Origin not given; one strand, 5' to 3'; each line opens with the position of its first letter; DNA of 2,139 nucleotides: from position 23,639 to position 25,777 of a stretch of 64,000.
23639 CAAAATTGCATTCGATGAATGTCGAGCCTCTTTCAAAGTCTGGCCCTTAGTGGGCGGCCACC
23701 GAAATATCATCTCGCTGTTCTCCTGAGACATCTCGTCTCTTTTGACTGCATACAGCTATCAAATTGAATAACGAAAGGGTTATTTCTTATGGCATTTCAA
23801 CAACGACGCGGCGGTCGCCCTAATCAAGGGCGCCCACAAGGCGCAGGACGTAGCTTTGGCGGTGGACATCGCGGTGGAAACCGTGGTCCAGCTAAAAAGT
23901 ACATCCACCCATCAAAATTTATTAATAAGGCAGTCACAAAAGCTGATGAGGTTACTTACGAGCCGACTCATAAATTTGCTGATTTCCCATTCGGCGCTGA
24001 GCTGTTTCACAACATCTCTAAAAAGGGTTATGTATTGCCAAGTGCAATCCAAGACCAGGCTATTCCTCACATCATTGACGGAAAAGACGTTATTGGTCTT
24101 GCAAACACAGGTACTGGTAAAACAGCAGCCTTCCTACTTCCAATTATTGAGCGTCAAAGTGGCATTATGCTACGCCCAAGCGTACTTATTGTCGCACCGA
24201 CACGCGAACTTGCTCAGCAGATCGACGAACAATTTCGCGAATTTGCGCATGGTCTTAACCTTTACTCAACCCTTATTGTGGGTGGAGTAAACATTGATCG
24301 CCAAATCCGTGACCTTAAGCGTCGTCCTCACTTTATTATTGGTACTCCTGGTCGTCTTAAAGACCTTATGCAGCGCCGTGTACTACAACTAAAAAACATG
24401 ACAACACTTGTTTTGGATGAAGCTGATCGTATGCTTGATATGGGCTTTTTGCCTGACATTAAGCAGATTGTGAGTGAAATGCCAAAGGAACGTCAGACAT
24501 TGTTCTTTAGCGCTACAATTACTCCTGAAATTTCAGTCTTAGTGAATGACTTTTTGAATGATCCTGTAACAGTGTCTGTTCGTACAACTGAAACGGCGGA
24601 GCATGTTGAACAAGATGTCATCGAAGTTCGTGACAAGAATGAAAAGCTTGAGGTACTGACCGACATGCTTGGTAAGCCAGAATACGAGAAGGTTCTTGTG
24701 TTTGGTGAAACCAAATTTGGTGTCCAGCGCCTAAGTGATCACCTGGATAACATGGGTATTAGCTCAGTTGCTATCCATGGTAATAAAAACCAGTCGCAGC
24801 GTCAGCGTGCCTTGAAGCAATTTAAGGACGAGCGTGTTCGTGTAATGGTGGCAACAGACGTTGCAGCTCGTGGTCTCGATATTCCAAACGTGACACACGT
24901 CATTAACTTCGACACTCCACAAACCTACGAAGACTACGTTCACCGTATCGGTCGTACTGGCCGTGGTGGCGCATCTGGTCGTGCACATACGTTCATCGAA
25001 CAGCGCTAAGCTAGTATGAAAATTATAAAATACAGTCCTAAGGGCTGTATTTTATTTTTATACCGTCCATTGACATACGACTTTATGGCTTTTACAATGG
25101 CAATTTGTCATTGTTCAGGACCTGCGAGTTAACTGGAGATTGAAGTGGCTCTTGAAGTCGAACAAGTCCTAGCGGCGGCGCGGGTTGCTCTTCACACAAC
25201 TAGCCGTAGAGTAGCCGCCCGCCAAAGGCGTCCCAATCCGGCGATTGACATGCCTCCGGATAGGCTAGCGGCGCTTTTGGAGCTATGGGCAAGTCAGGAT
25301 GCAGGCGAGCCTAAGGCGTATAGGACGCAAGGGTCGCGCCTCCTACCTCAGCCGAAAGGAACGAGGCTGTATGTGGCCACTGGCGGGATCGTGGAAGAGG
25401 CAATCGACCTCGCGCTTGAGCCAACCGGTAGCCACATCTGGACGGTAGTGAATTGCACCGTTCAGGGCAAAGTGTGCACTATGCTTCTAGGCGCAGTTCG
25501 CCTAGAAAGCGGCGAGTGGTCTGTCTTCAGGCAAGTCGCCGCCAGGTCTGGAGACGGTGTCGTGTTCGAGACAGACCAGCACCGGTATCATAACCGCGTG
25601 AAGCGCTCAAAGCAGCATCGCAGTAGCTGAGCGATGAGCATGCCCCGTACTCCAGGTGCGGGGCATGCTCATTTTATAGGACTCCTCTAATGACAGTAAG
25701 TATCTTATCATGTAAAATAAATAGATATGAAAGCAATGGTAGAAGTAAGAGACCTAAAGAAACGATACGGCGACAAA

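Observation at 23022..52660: Recurring pattern: four compositionally foreign GC-rich single-gene cassettes with native-looking promoters, wedged between housekeeping operons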

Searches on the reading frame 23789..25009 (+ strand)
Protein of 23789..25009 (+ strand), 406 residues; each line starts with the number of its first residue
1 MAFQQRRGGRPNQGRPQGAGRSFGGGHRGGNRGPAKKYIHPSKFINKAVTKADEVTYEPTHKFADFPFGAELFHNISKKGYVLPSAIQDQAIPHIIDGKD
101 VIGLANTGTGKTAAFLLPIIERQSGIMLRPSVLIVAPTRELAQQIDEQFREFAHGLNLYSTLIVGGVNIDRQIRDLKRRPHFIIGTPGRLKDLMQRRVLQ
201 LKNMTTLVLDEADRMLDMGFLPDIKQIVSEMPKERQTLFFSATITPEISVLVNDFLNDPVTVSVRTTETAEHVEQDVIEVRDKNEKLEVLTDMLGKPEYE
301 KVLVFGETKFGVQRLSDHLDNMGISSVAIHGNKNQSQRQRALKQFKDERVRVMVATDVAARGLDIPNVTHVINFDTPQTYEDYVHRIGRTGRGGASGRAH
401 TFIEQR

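Call 13: search_protein_families(library=pfam, max_evalue=1, proteins=[window:23789-25009:+])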
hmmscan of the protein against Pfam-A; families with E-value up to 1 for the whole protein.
window:23789-25009:+ (406 aa): 10 families
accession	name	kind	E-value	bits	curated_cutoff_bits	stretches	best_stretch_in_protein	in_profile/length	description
PF00270.35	DEAD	-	8.8e-50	169.1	26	1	86-247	2-163/167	DEAD/DEAH box helicase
PF00271.37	Helicase_C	-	2.9e-32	111.7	23.5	1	285-394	1-110/110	Helicase conserved C-terminal domain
PF04851.21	ResIII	-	1.6e-08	35.1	22.5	1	104-244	29-162/164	Type III restriction enzyme, res subunit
PF16203.11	ERCC3_RAD25_C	-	1.6e-05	24.8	27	1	299-376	60-133/248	ERCC3/RAD25/XPB C-terminal helicase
PF06862.17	Utp25_C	-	0.00045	20.3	32.8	1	290-381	37-131/190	Utp25, C-terminal domain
PF14617.12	CMS1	-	0.0021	17.9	35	1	167-212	162-208/250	U3-containing 90S pre-ribosomal complex subunit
PF13245.12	AAA_19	-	0.0034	18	25.1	1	88-233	1-116/134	AAA domain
PF22916.2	UTP25_NTPase-like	-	0.021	14.7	27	0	127-151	62-86/266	UTP25, NTP hydrolase-like domain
PF22590.2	Cas3-like_C_2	-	0.041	14.6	27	1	314-392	17-103/106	CRISPR-associated nuclease/helicase Cas3, C-terminal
PF13401.12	AAA_22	-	0.067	14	27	1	168-230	64-110/130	AAA domain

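Call 79: search_protein_families(library=padloc, max_evalue=0.1, proteins=[P0001, P0003, P0006])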
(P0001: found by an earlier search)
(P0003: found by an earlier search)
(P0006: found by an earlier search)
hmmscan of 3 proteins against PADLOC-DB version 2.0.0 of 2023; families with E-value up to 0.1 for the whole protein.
P0001 (118 aa): 0 families

P0003 (161 aa): 0 families

P0006 (171 aa): 0 families

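Call 80: search_protein_families(library=phrogs, max_evalue=0.1, proteins=[P0001, P0003, P0006])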
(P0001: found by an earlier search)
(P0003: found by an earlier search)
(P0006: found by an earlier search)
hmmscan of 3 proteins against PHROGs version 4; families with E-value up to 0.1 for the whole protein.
P0001 (118 aa): 0 families

P0003 (161 aa): 0 families

P0006 (171 aa): 0 families

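Call 116: search_protein_families(library=pfam, max_evalue=0.001, proteins=[L017:4188-5603:-, L018:46-474:-, L018:1377-1673:+, L018:1701-2255:+, L018:2314-2931:+, L019:21-557:+, L019:1682-2098:+, L019:2139-2807:+, L019:2845-3378:+])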
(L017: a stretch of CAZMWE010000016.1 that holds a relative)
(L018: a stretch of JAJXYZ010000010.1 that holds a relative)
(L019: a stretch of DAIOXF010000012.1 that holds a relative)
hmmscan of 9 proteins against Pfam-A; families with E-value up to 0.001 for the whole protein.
L017:4188-5603:- (471 aa): 7 families
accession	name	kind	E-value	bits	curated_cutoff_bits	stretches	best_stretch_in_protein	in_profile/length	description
PF02518.31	HATPase_c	-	9.4e-31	107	26.4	1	311-419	2-109/111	Histidine kinase-, DNA gyrase B-, and HSP90-like ATPase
PF00512.31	HisKA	-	1.8e-14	53.9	26.9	1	177-245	1-66/66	His Kinase A (phospho-acceptor) domain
PF00989.32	PAS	-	2.1e-11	44.2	22.6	1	57-168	6-113/113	PAS fold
PF13426.13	PAS_9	-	5.8e-11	43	27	1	62-170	1-103/103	PAS domain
PF08448.16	PAS_4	-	7.9e-07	29.7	23.1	1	58-172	1-109/110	PAS fold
PF13188.13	PAS_8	-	7.4e-06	26.1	21.8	1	57-108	6-54/65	PAS domain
PF13589.12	HATPase_c_3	-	0.00021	21.8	25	1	316-391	4-81/137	Histidine kinase-, DNA gyrase B-, and HSP90-like ATPase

L018:46-474:- (142 aa): 2 families
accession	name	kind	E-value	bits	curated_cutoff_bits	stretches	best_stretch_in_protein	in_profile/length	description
PF00011.27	HSP20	-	1.8e-21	76.6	20.8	1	40-136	3-101/102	Hsp20/alpha crystallin family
PF17886.7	ArsA_HSP20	-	3.1e-07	30.3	22.5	1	44-122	2-62/63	HSP20-like domain found in ArsA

L018:1377-1673:+ (98 aa): 1 family
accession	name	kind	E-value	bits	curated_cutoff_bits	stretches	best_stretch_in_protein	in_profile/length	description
PF02325.22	YGGT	-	3e-07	31.2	27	1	11-87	5-68/70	YGGT family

L018:1701-2255:+ (184 aa): 1 family
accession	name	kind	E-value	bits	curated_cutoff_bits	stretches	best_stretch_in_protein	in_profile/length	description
PF01872.23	RibD_C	-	4.6e-23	82.5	24.1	1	3-172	2-193/197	RibD C-terminal domain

L018:2314-2931:+ (205 aa): 1 family
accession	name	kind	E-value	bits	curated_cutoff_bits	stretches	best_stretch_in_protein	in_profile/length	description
PF02698.23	DUF218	-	1.5e-21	77.1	27.6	1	7-162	2-131/133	DUF218 domain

L019:21-557:+ (178 aa): 2 families
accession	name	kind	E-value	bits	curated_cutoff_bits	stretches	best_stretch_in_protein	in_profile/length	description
PF01145.31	Band_7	-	6.3e-27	95.2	23.6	1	2-121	53-176/176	SPFH domain / Band 7 family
PF13421.11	Band_7_1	-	7.4e-07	29.4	24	1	49-105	152-208/211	SPFH domain-Band 7 family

L019:1682-2098:+ (138 aa): 1 family
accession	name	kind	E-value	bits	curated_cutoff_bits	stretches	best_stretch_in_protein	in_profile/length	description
PF01230.28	HIT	-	4.8e-10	40.4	21.5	1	15-104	7-96/98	HIT domain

L019:2139-2807:+ (222 aa): 2 families
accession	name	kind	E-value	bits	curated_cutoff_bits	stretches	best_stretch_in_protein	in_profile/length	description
PF13419.12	HAD_2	-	5.9e-12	46.5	23.8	1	12-183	2-166/178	Haloacid dehalogenase-like hydrolase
PF00702.32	Hydrolase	-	5.6e-11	43.6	26.4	1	8-182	1-184/191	haloacid dehalogenase-like hydrolase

L019:2845-3378:+ (177 aa): 1 family
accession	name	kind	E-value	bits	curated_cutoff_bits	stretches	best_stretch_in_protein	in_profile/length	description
PF01931.24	NTPase_I-T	-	7e-41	140.2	25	1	6-170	1-162/162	Protein of unknown function DUF84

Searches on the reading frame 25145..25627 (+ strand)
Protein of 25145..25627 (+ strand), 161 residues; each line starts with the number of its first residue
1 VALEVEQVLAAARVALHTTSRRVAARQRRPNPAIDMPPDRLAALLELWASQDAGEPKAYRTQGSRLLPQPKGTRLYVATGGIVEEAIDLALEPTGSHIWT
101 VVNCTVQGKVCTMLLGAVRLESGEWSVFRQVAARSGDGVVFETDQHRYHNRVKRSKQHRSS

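Call 13: search_protein_families(library=pfam, max_evalue=1, proteins=[window:25145-25627:+])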
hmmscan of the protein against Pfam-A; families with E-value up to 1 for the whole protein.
seq(161 aa): 1 family
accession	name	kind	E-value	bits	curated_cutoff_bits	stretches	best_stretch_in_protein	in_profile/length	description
PF16085.10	Phage_holin_3_5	-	0.012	16.2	27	1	97-140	12-55/113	Bacteriophage holin Hol, superfamily III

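Call 14: search_protein_families(library=ncbifam, max_evalue=1, proteins=[window:25145-25627:+])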
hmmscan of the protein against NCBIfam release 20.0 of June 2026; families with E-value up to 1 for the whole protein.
seq(161 aa): 1 family
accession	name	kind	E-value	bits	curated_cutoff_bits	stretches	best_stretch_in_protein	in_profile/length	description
NF047335.1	T3SS_XAC0095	domain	0.22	11.7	34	1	9-51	11-54/62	XAC0095 family protein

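Call 28: find_homologous_proteins(query=window:25145-25627:+, max_evalue=0.01)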
Query seq(161 aa) (161 aa): 9 proteins with E <= 0.01 among 1286 candidates.
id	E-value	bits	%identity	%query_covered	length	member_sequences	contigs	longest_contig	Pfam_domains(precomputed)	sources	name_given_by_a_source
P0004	1.1e-96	339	96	100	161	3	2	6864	-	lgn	-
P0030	3.6e-77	275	79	100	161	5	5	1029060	-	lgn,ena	-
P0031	1.7e-72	260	75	98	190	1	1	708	-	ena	-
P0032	2.3e-72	260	72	98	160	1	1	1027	-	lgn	-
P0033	1.6e-59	218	65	98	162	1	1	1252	-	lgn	-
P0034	1.8e-56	208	66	87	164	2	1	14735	-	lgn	-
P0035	6.5e-56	206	61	98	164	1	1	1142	-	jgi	jgi:hypothetical protein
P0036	3.8e-54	201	60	96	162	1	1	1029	-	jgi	jgi:hypothetical protein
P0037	5.7e-47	177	56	96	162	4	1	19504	-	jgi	-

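Call 29: find_encoding_contigs(protein=P0030, flank=10000, max_places=3)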
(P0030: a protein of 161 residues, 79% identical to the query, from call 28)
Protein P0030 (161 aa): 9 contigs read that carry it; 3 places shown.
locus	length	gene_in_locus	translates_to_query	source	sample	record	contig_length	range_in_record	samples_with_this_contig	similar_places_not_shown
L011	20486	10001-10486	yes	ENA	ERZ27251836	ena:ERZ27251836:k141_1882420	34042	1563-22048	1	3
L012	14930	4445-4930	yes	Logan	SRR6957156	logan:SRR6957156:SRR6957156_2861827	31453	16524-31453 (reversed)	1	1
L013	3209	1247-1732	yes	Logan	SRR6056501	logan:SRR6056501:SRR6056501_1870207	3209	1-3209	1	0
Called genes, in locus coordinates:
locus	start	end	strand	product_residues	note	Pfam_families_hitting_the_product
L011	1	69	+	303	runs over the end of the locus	PF01116:F_bP_aldolase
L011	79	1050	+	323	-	PF00294:PfkB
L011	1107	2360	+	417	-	-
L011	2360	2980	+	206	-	PF18306:LDcluster4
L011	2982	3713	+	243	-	-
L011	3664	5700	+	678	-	PF00270:DEAD (faint), PF04851:ResIII, PF17757:UvrB_inter, PF27431:UvrB_3rd, PF00271:Helicase_C, PF12344:UvrB, PF02151:UVR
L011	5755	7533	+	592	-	PF03235:GmrSD_N, PF07510:GmrSD_C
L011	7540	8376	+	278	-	PF03372:Exo_endo_phos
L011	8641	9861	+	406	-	PF00270:DEAD, PF04851:ResIII, PF16203:ERCC3_RAD25_C (weak), PF00271:Helicase_C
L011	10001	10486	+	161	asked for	-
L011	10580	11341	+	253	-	PF02463:SMC_N (faint), PF00005:ABC_tran, PF13175:AAA_15 (faint), PF13304:AAA_21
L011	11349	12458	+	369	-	PF12698:ABC2_membrane_3, PF01061:ABC2_membrane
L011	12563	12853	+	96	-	PF02686:GatC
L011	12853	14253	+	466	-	PF01425:Amidase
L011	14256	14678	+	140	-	-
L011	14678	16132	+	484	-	PF02934:GatB_N, PF02637:GatB_Yqey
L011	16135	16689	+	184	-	PF06414:Zeta_toxin (faint), PF08433:KTI12 (faint), PF13671:AAA_33 (weak), PF13238:AAA_18 (weak)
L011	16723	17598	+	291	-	PF00483:NTP_transferase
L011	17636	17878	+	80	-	PF04226:Transgly_assoc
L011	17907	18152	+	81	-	-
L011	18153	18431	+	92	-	PF12732:YtxH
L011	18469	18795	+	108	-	PF18910:DUF5665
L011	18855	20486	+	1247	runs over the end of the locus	PF02811:PHP, PF07733:DNA_pol3_alpha, PF17657:DNA_pol3_finger, PF14579:HHH_6, PF01336:tRNA_anti-codon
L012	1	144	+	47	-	?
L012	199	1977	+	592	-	PF03235:GmrSD_N, PF07510:GmrSD_C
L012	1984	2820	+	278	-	PF03372:Exo_endo_phos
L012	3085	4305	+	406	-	PF00270:DEAD, PF04851:ResIII, PF16203:ERCC3_RAD25_C (weak), PF00271:Helicase_C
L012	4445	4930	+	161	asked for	-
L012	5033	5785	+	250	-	PF02463:SMC_N (faint), PF00005:ABC_tran, PF13175:AAA_15 (faint), PF13304:AAA_21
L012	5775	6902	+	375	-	PF12698:ABC2_membrane_3, PF01061:ABC2_membrane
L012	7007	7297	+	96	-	PF02686:GatC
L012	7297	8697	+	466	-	PF01425:Amidase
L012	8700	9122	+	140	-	-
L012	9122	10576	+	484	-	PF02934:GatB_N, PF02637:GatB_Yqey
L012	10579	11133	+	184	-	PF06414:Zeta_toxin (faint), PF08433:KTI12 (faint), PF13671:AAA_33 (weak), PF13238:AAA_18 (weak)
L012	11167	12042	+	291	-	PF00483:NTP_transferase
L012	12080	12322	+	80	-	PF04226:Transgly_assoc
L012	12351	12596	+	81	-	-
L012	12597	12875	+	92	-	PF12732:YtxH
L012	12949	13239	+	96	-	PF18910:DUF5665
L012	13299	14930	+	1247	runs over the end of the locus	PF02811:PHP, PF07733:DNA_pol3_alpha, PF17657:DNA_pol3_finger, PF14579:HHH_6, PF01336:tRNA_anti-codon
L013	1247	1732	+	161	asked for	-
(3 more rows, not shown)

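Call 30: find_encoding_contigs(protein=P0037, flank=8000, max_places=2)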
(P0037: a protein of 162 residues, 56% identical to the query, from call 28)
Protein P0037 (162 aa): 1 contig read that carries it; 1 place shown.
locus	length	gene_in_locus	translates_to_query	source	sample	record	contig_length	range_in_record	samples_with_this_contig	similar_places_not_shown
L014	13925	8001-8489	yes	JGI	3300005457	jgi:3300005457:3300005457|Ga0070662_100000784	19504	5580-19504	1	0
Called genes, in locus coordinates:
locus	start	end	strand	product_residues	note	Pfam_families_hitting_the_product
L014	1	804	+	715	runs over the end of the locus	-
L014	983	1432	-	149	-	-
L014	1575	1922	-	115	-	-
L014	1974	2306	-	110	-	PF01638:HxlR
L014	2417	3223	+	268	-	PF00561:Abhydrolase_1, PF12146:Hydrolase_4, PF12697:Abhydrolase_6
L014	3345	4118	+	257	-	PF00702:Hydrolase, PF13419:HAD_2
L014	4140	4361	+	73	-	-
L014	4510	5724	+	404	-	PF00579:tRNA-synt_1b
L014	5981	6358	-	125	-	PF19581:Glyoxalase_7, PF00903:Glyoxalase, PF12681:Glyoxalase_2 (faint)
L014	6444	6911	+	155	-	PF12802:MarR_2, PF01047:MarR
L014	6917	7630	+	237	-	PF00175:NAD_binding_1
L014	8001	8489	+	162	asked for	-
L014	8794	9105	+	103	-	-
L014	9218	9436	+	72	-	-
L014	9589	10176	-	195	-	PF00440:TetR_N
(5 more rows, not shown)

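Call 31: find_encoding_contigs(protein=P0034, flank=8000, max_places=2)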
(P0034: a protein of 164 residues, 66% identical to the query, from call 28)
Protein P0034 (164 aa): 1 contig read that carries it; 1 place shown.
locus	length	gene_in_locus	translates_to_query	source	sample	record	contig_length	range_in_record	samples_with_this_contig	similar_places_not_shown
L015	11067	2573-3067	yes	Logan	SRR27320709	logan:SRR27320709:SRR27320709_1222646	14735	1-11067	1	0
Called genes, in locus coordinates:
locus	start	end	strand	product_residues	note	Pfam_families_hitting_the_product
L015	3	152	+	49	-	?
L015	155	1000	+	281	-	PF03372:Exo_endo_phos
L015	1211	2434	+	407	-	PF00270:DEAD, PF04851:ResIII (weak), PF00271:Helicase_C, PF16203:ERCC3_RAD25_C (weak)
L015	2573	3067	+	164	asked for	-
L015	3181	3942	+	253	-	PF00005:ABC_tran, PF13175:AAA_15 (faint), PF13304:AAA_21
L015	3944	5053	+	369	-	PF12679:ABC2_membrane_2 (weak), PF12698:ABC2_membrane_3, PF01061:ABC2_membrane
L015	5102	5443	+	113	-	PF02686:GatC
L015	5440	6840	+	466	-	PF01425:Amidase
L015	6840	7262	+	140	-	-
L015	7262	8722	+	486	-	PF02934:GatB_N, PF02637:GatB_Yqey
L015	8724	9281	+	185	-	PF06414:Zeta_toxin (faint), PF13191:AAA_16 (weak), PF13238:AAA_18 (faint), PF13671:AAA_33 (weak), PF13207:AAA_17 (faint)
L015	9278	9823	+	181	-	PF00293:NUDIX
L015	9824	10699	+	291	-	PF00483:NTP_transferase, PF12804:NTP_transf_3 (weak)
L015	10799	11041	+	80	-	PF04226:Transgly_assoc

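Call 57: search_dna_similar(query=window:25145-25627:+, collection=phages, mode=protein, max_evalue=1, max_rows=10)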
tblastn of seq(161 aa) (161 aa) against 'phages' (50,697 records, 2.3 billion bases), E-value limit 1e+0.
No match.

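Call 79: search_protein_families(library=padloc, max_evalue=0.1, proteins=[P0001, P0003, P0006])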
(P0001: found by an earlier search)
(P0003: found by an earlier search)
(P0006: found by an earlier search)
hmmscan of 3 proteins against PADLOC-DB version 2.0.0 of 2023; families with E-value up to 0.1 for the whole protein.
P0001 (118 aa): 0 families

P0003 (161 aa): 0 families

P0006 (171 aa): 0 families

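Call 80: search_protein_families(library=phrogs, max_evalue=0.1, proteins=[P0001, P0003, P0006])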
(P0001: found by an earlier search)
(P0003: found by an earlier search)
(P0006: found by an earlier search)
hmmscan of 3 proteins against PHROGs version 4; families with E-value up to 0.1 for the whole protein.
P0001 (118 aa): 0 families

P0003 (161 aa): 0 families

P0006 (171 aa): 0 families

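Call 116: search_protein_families(library=pfam, max_evalue=0.001, proteins=[L017:4188-5603:-, L018:46-474:-, L018:1377-1673:+, L018:1701-2255:+, L018:2314-2931:+, L019:21-557:+, L019:1682-2098:+, L019:2139-2807:+, L019:2845-3378:+])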
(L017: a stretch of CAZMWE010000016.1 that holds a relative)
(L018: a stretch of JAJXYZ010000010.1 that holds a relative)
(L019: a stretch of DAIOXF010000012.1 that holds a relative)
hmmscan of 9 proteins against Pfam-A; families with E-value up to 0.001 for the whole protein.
L017:4188-5603:- (471 aa): 7 families
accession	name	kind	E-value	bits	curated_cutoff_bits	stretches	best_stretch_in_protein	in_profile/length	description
PF02518.31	HATPase_c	-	9.4e-31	107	26.4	1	311-419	2-109/111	Histidine kinase-, DNA gyrase B-, and HSP90-like ATPase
PF00512.31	HisKA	-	1.8e-14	53.9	26.9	1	177-245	1-66/66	His Kinase A (phospho-acceptor) domain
PF00989.32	PAS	-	2.1e-11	44.2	22.6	1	57-168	6-113/113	PAS fold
PF13426.13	PAS_9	-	5.8e-11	43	27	1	62-170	1-103/103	PAS domain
PF08448.16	PAS_4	-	7.9e-07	29.7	23.1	1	58-172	1-109/110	PAS fold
PF13188.13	PAS_8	-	7.4e-06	26.1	21.8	1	57-108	6-54/65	PAS domain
PF13589.12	HATPase_c_3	-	0.00021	21.8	25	1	316-391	4-81/137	Histidine kinase-, DNA gyrase B-, and HSP90-like ATPase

L018:46-474:- (142 aa): 2 families
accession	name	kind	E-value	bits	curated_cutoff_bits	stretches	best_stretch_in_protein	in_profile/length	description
PF00011.27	HSP20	-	1.8e-21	76.6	20.8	1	40-136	3-101/102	Hsp20/alpha crystallin family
PF17886.7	ArsA_HSP20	-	3.1e-07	30.3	22.5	1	44-122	2-62/63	HSP20-like domain found in ArsA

L018:1377-1673:+ (98 aa): 1 family
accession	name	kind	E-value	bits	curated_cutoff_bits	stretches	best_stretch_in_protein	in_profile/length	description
PF02325.22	YGGT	-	3e-07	31.2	27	1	11-87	5-68/70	YGGT family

L018:1701-2255:+ (184 aa): 1 family
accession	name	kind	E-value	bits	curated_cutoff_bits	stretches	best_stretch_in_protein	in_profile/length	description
PF01872.23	RibD_C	-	4.6e-23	82.5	24.1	1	3-172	2-193/197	RibD C-terminal domain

L018:2314-2931:+ (205 aa): 1 family
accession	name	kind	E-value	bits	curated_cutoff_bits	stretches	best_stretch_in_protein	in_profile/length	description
PF02698.23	DUF218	-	1.5e-21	77.1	27.6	1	7-162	2-131/133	DUF218 domain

L019:21-557:+ (178 aa): 2 families
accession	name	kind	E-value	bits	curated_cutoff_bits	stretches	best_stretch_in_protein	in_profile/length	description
PF01145.31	Band_7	-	6.3e-27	95.2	23.6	1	2-121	53-176/176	SPFH domain / Band 7 family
PF13421.11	Band_7_1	-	7.4e-07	29.4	24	1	49-105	152-208/211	SPFH domain-Band 7 family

L019:1682-2098:+ (138 aa): 1 family
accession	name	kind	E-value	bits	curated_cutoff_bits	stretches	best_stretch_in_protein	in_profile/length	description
PF01230.28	HIT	-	4.8e-10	40.4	21.5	1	15-104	7-96/98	HIT domain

L019:2139-2807:+ (222 aa): 2 families
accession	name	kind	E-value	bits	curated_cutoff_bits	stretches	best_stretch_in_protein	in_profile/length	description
PF13419.12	HAD_2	-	5.9e-12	46.5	23.8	1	12-183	2-166/178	Haloacid dehalogenase-like hydrolase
PF00702.32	Hydrolase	-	5.6e-11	43.6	26.4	1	8-182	1-184/191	haloacid dehalogenase-like hydrolase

L019:2845-3378:+ (177 aa): 1 family
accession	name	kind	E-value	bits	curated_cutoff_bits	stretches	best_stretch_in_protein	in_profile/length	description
PF01931.24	NTPase_I-T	-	7e-41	140.2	25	1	6-170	1-162/162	Protein of unknown function DUF84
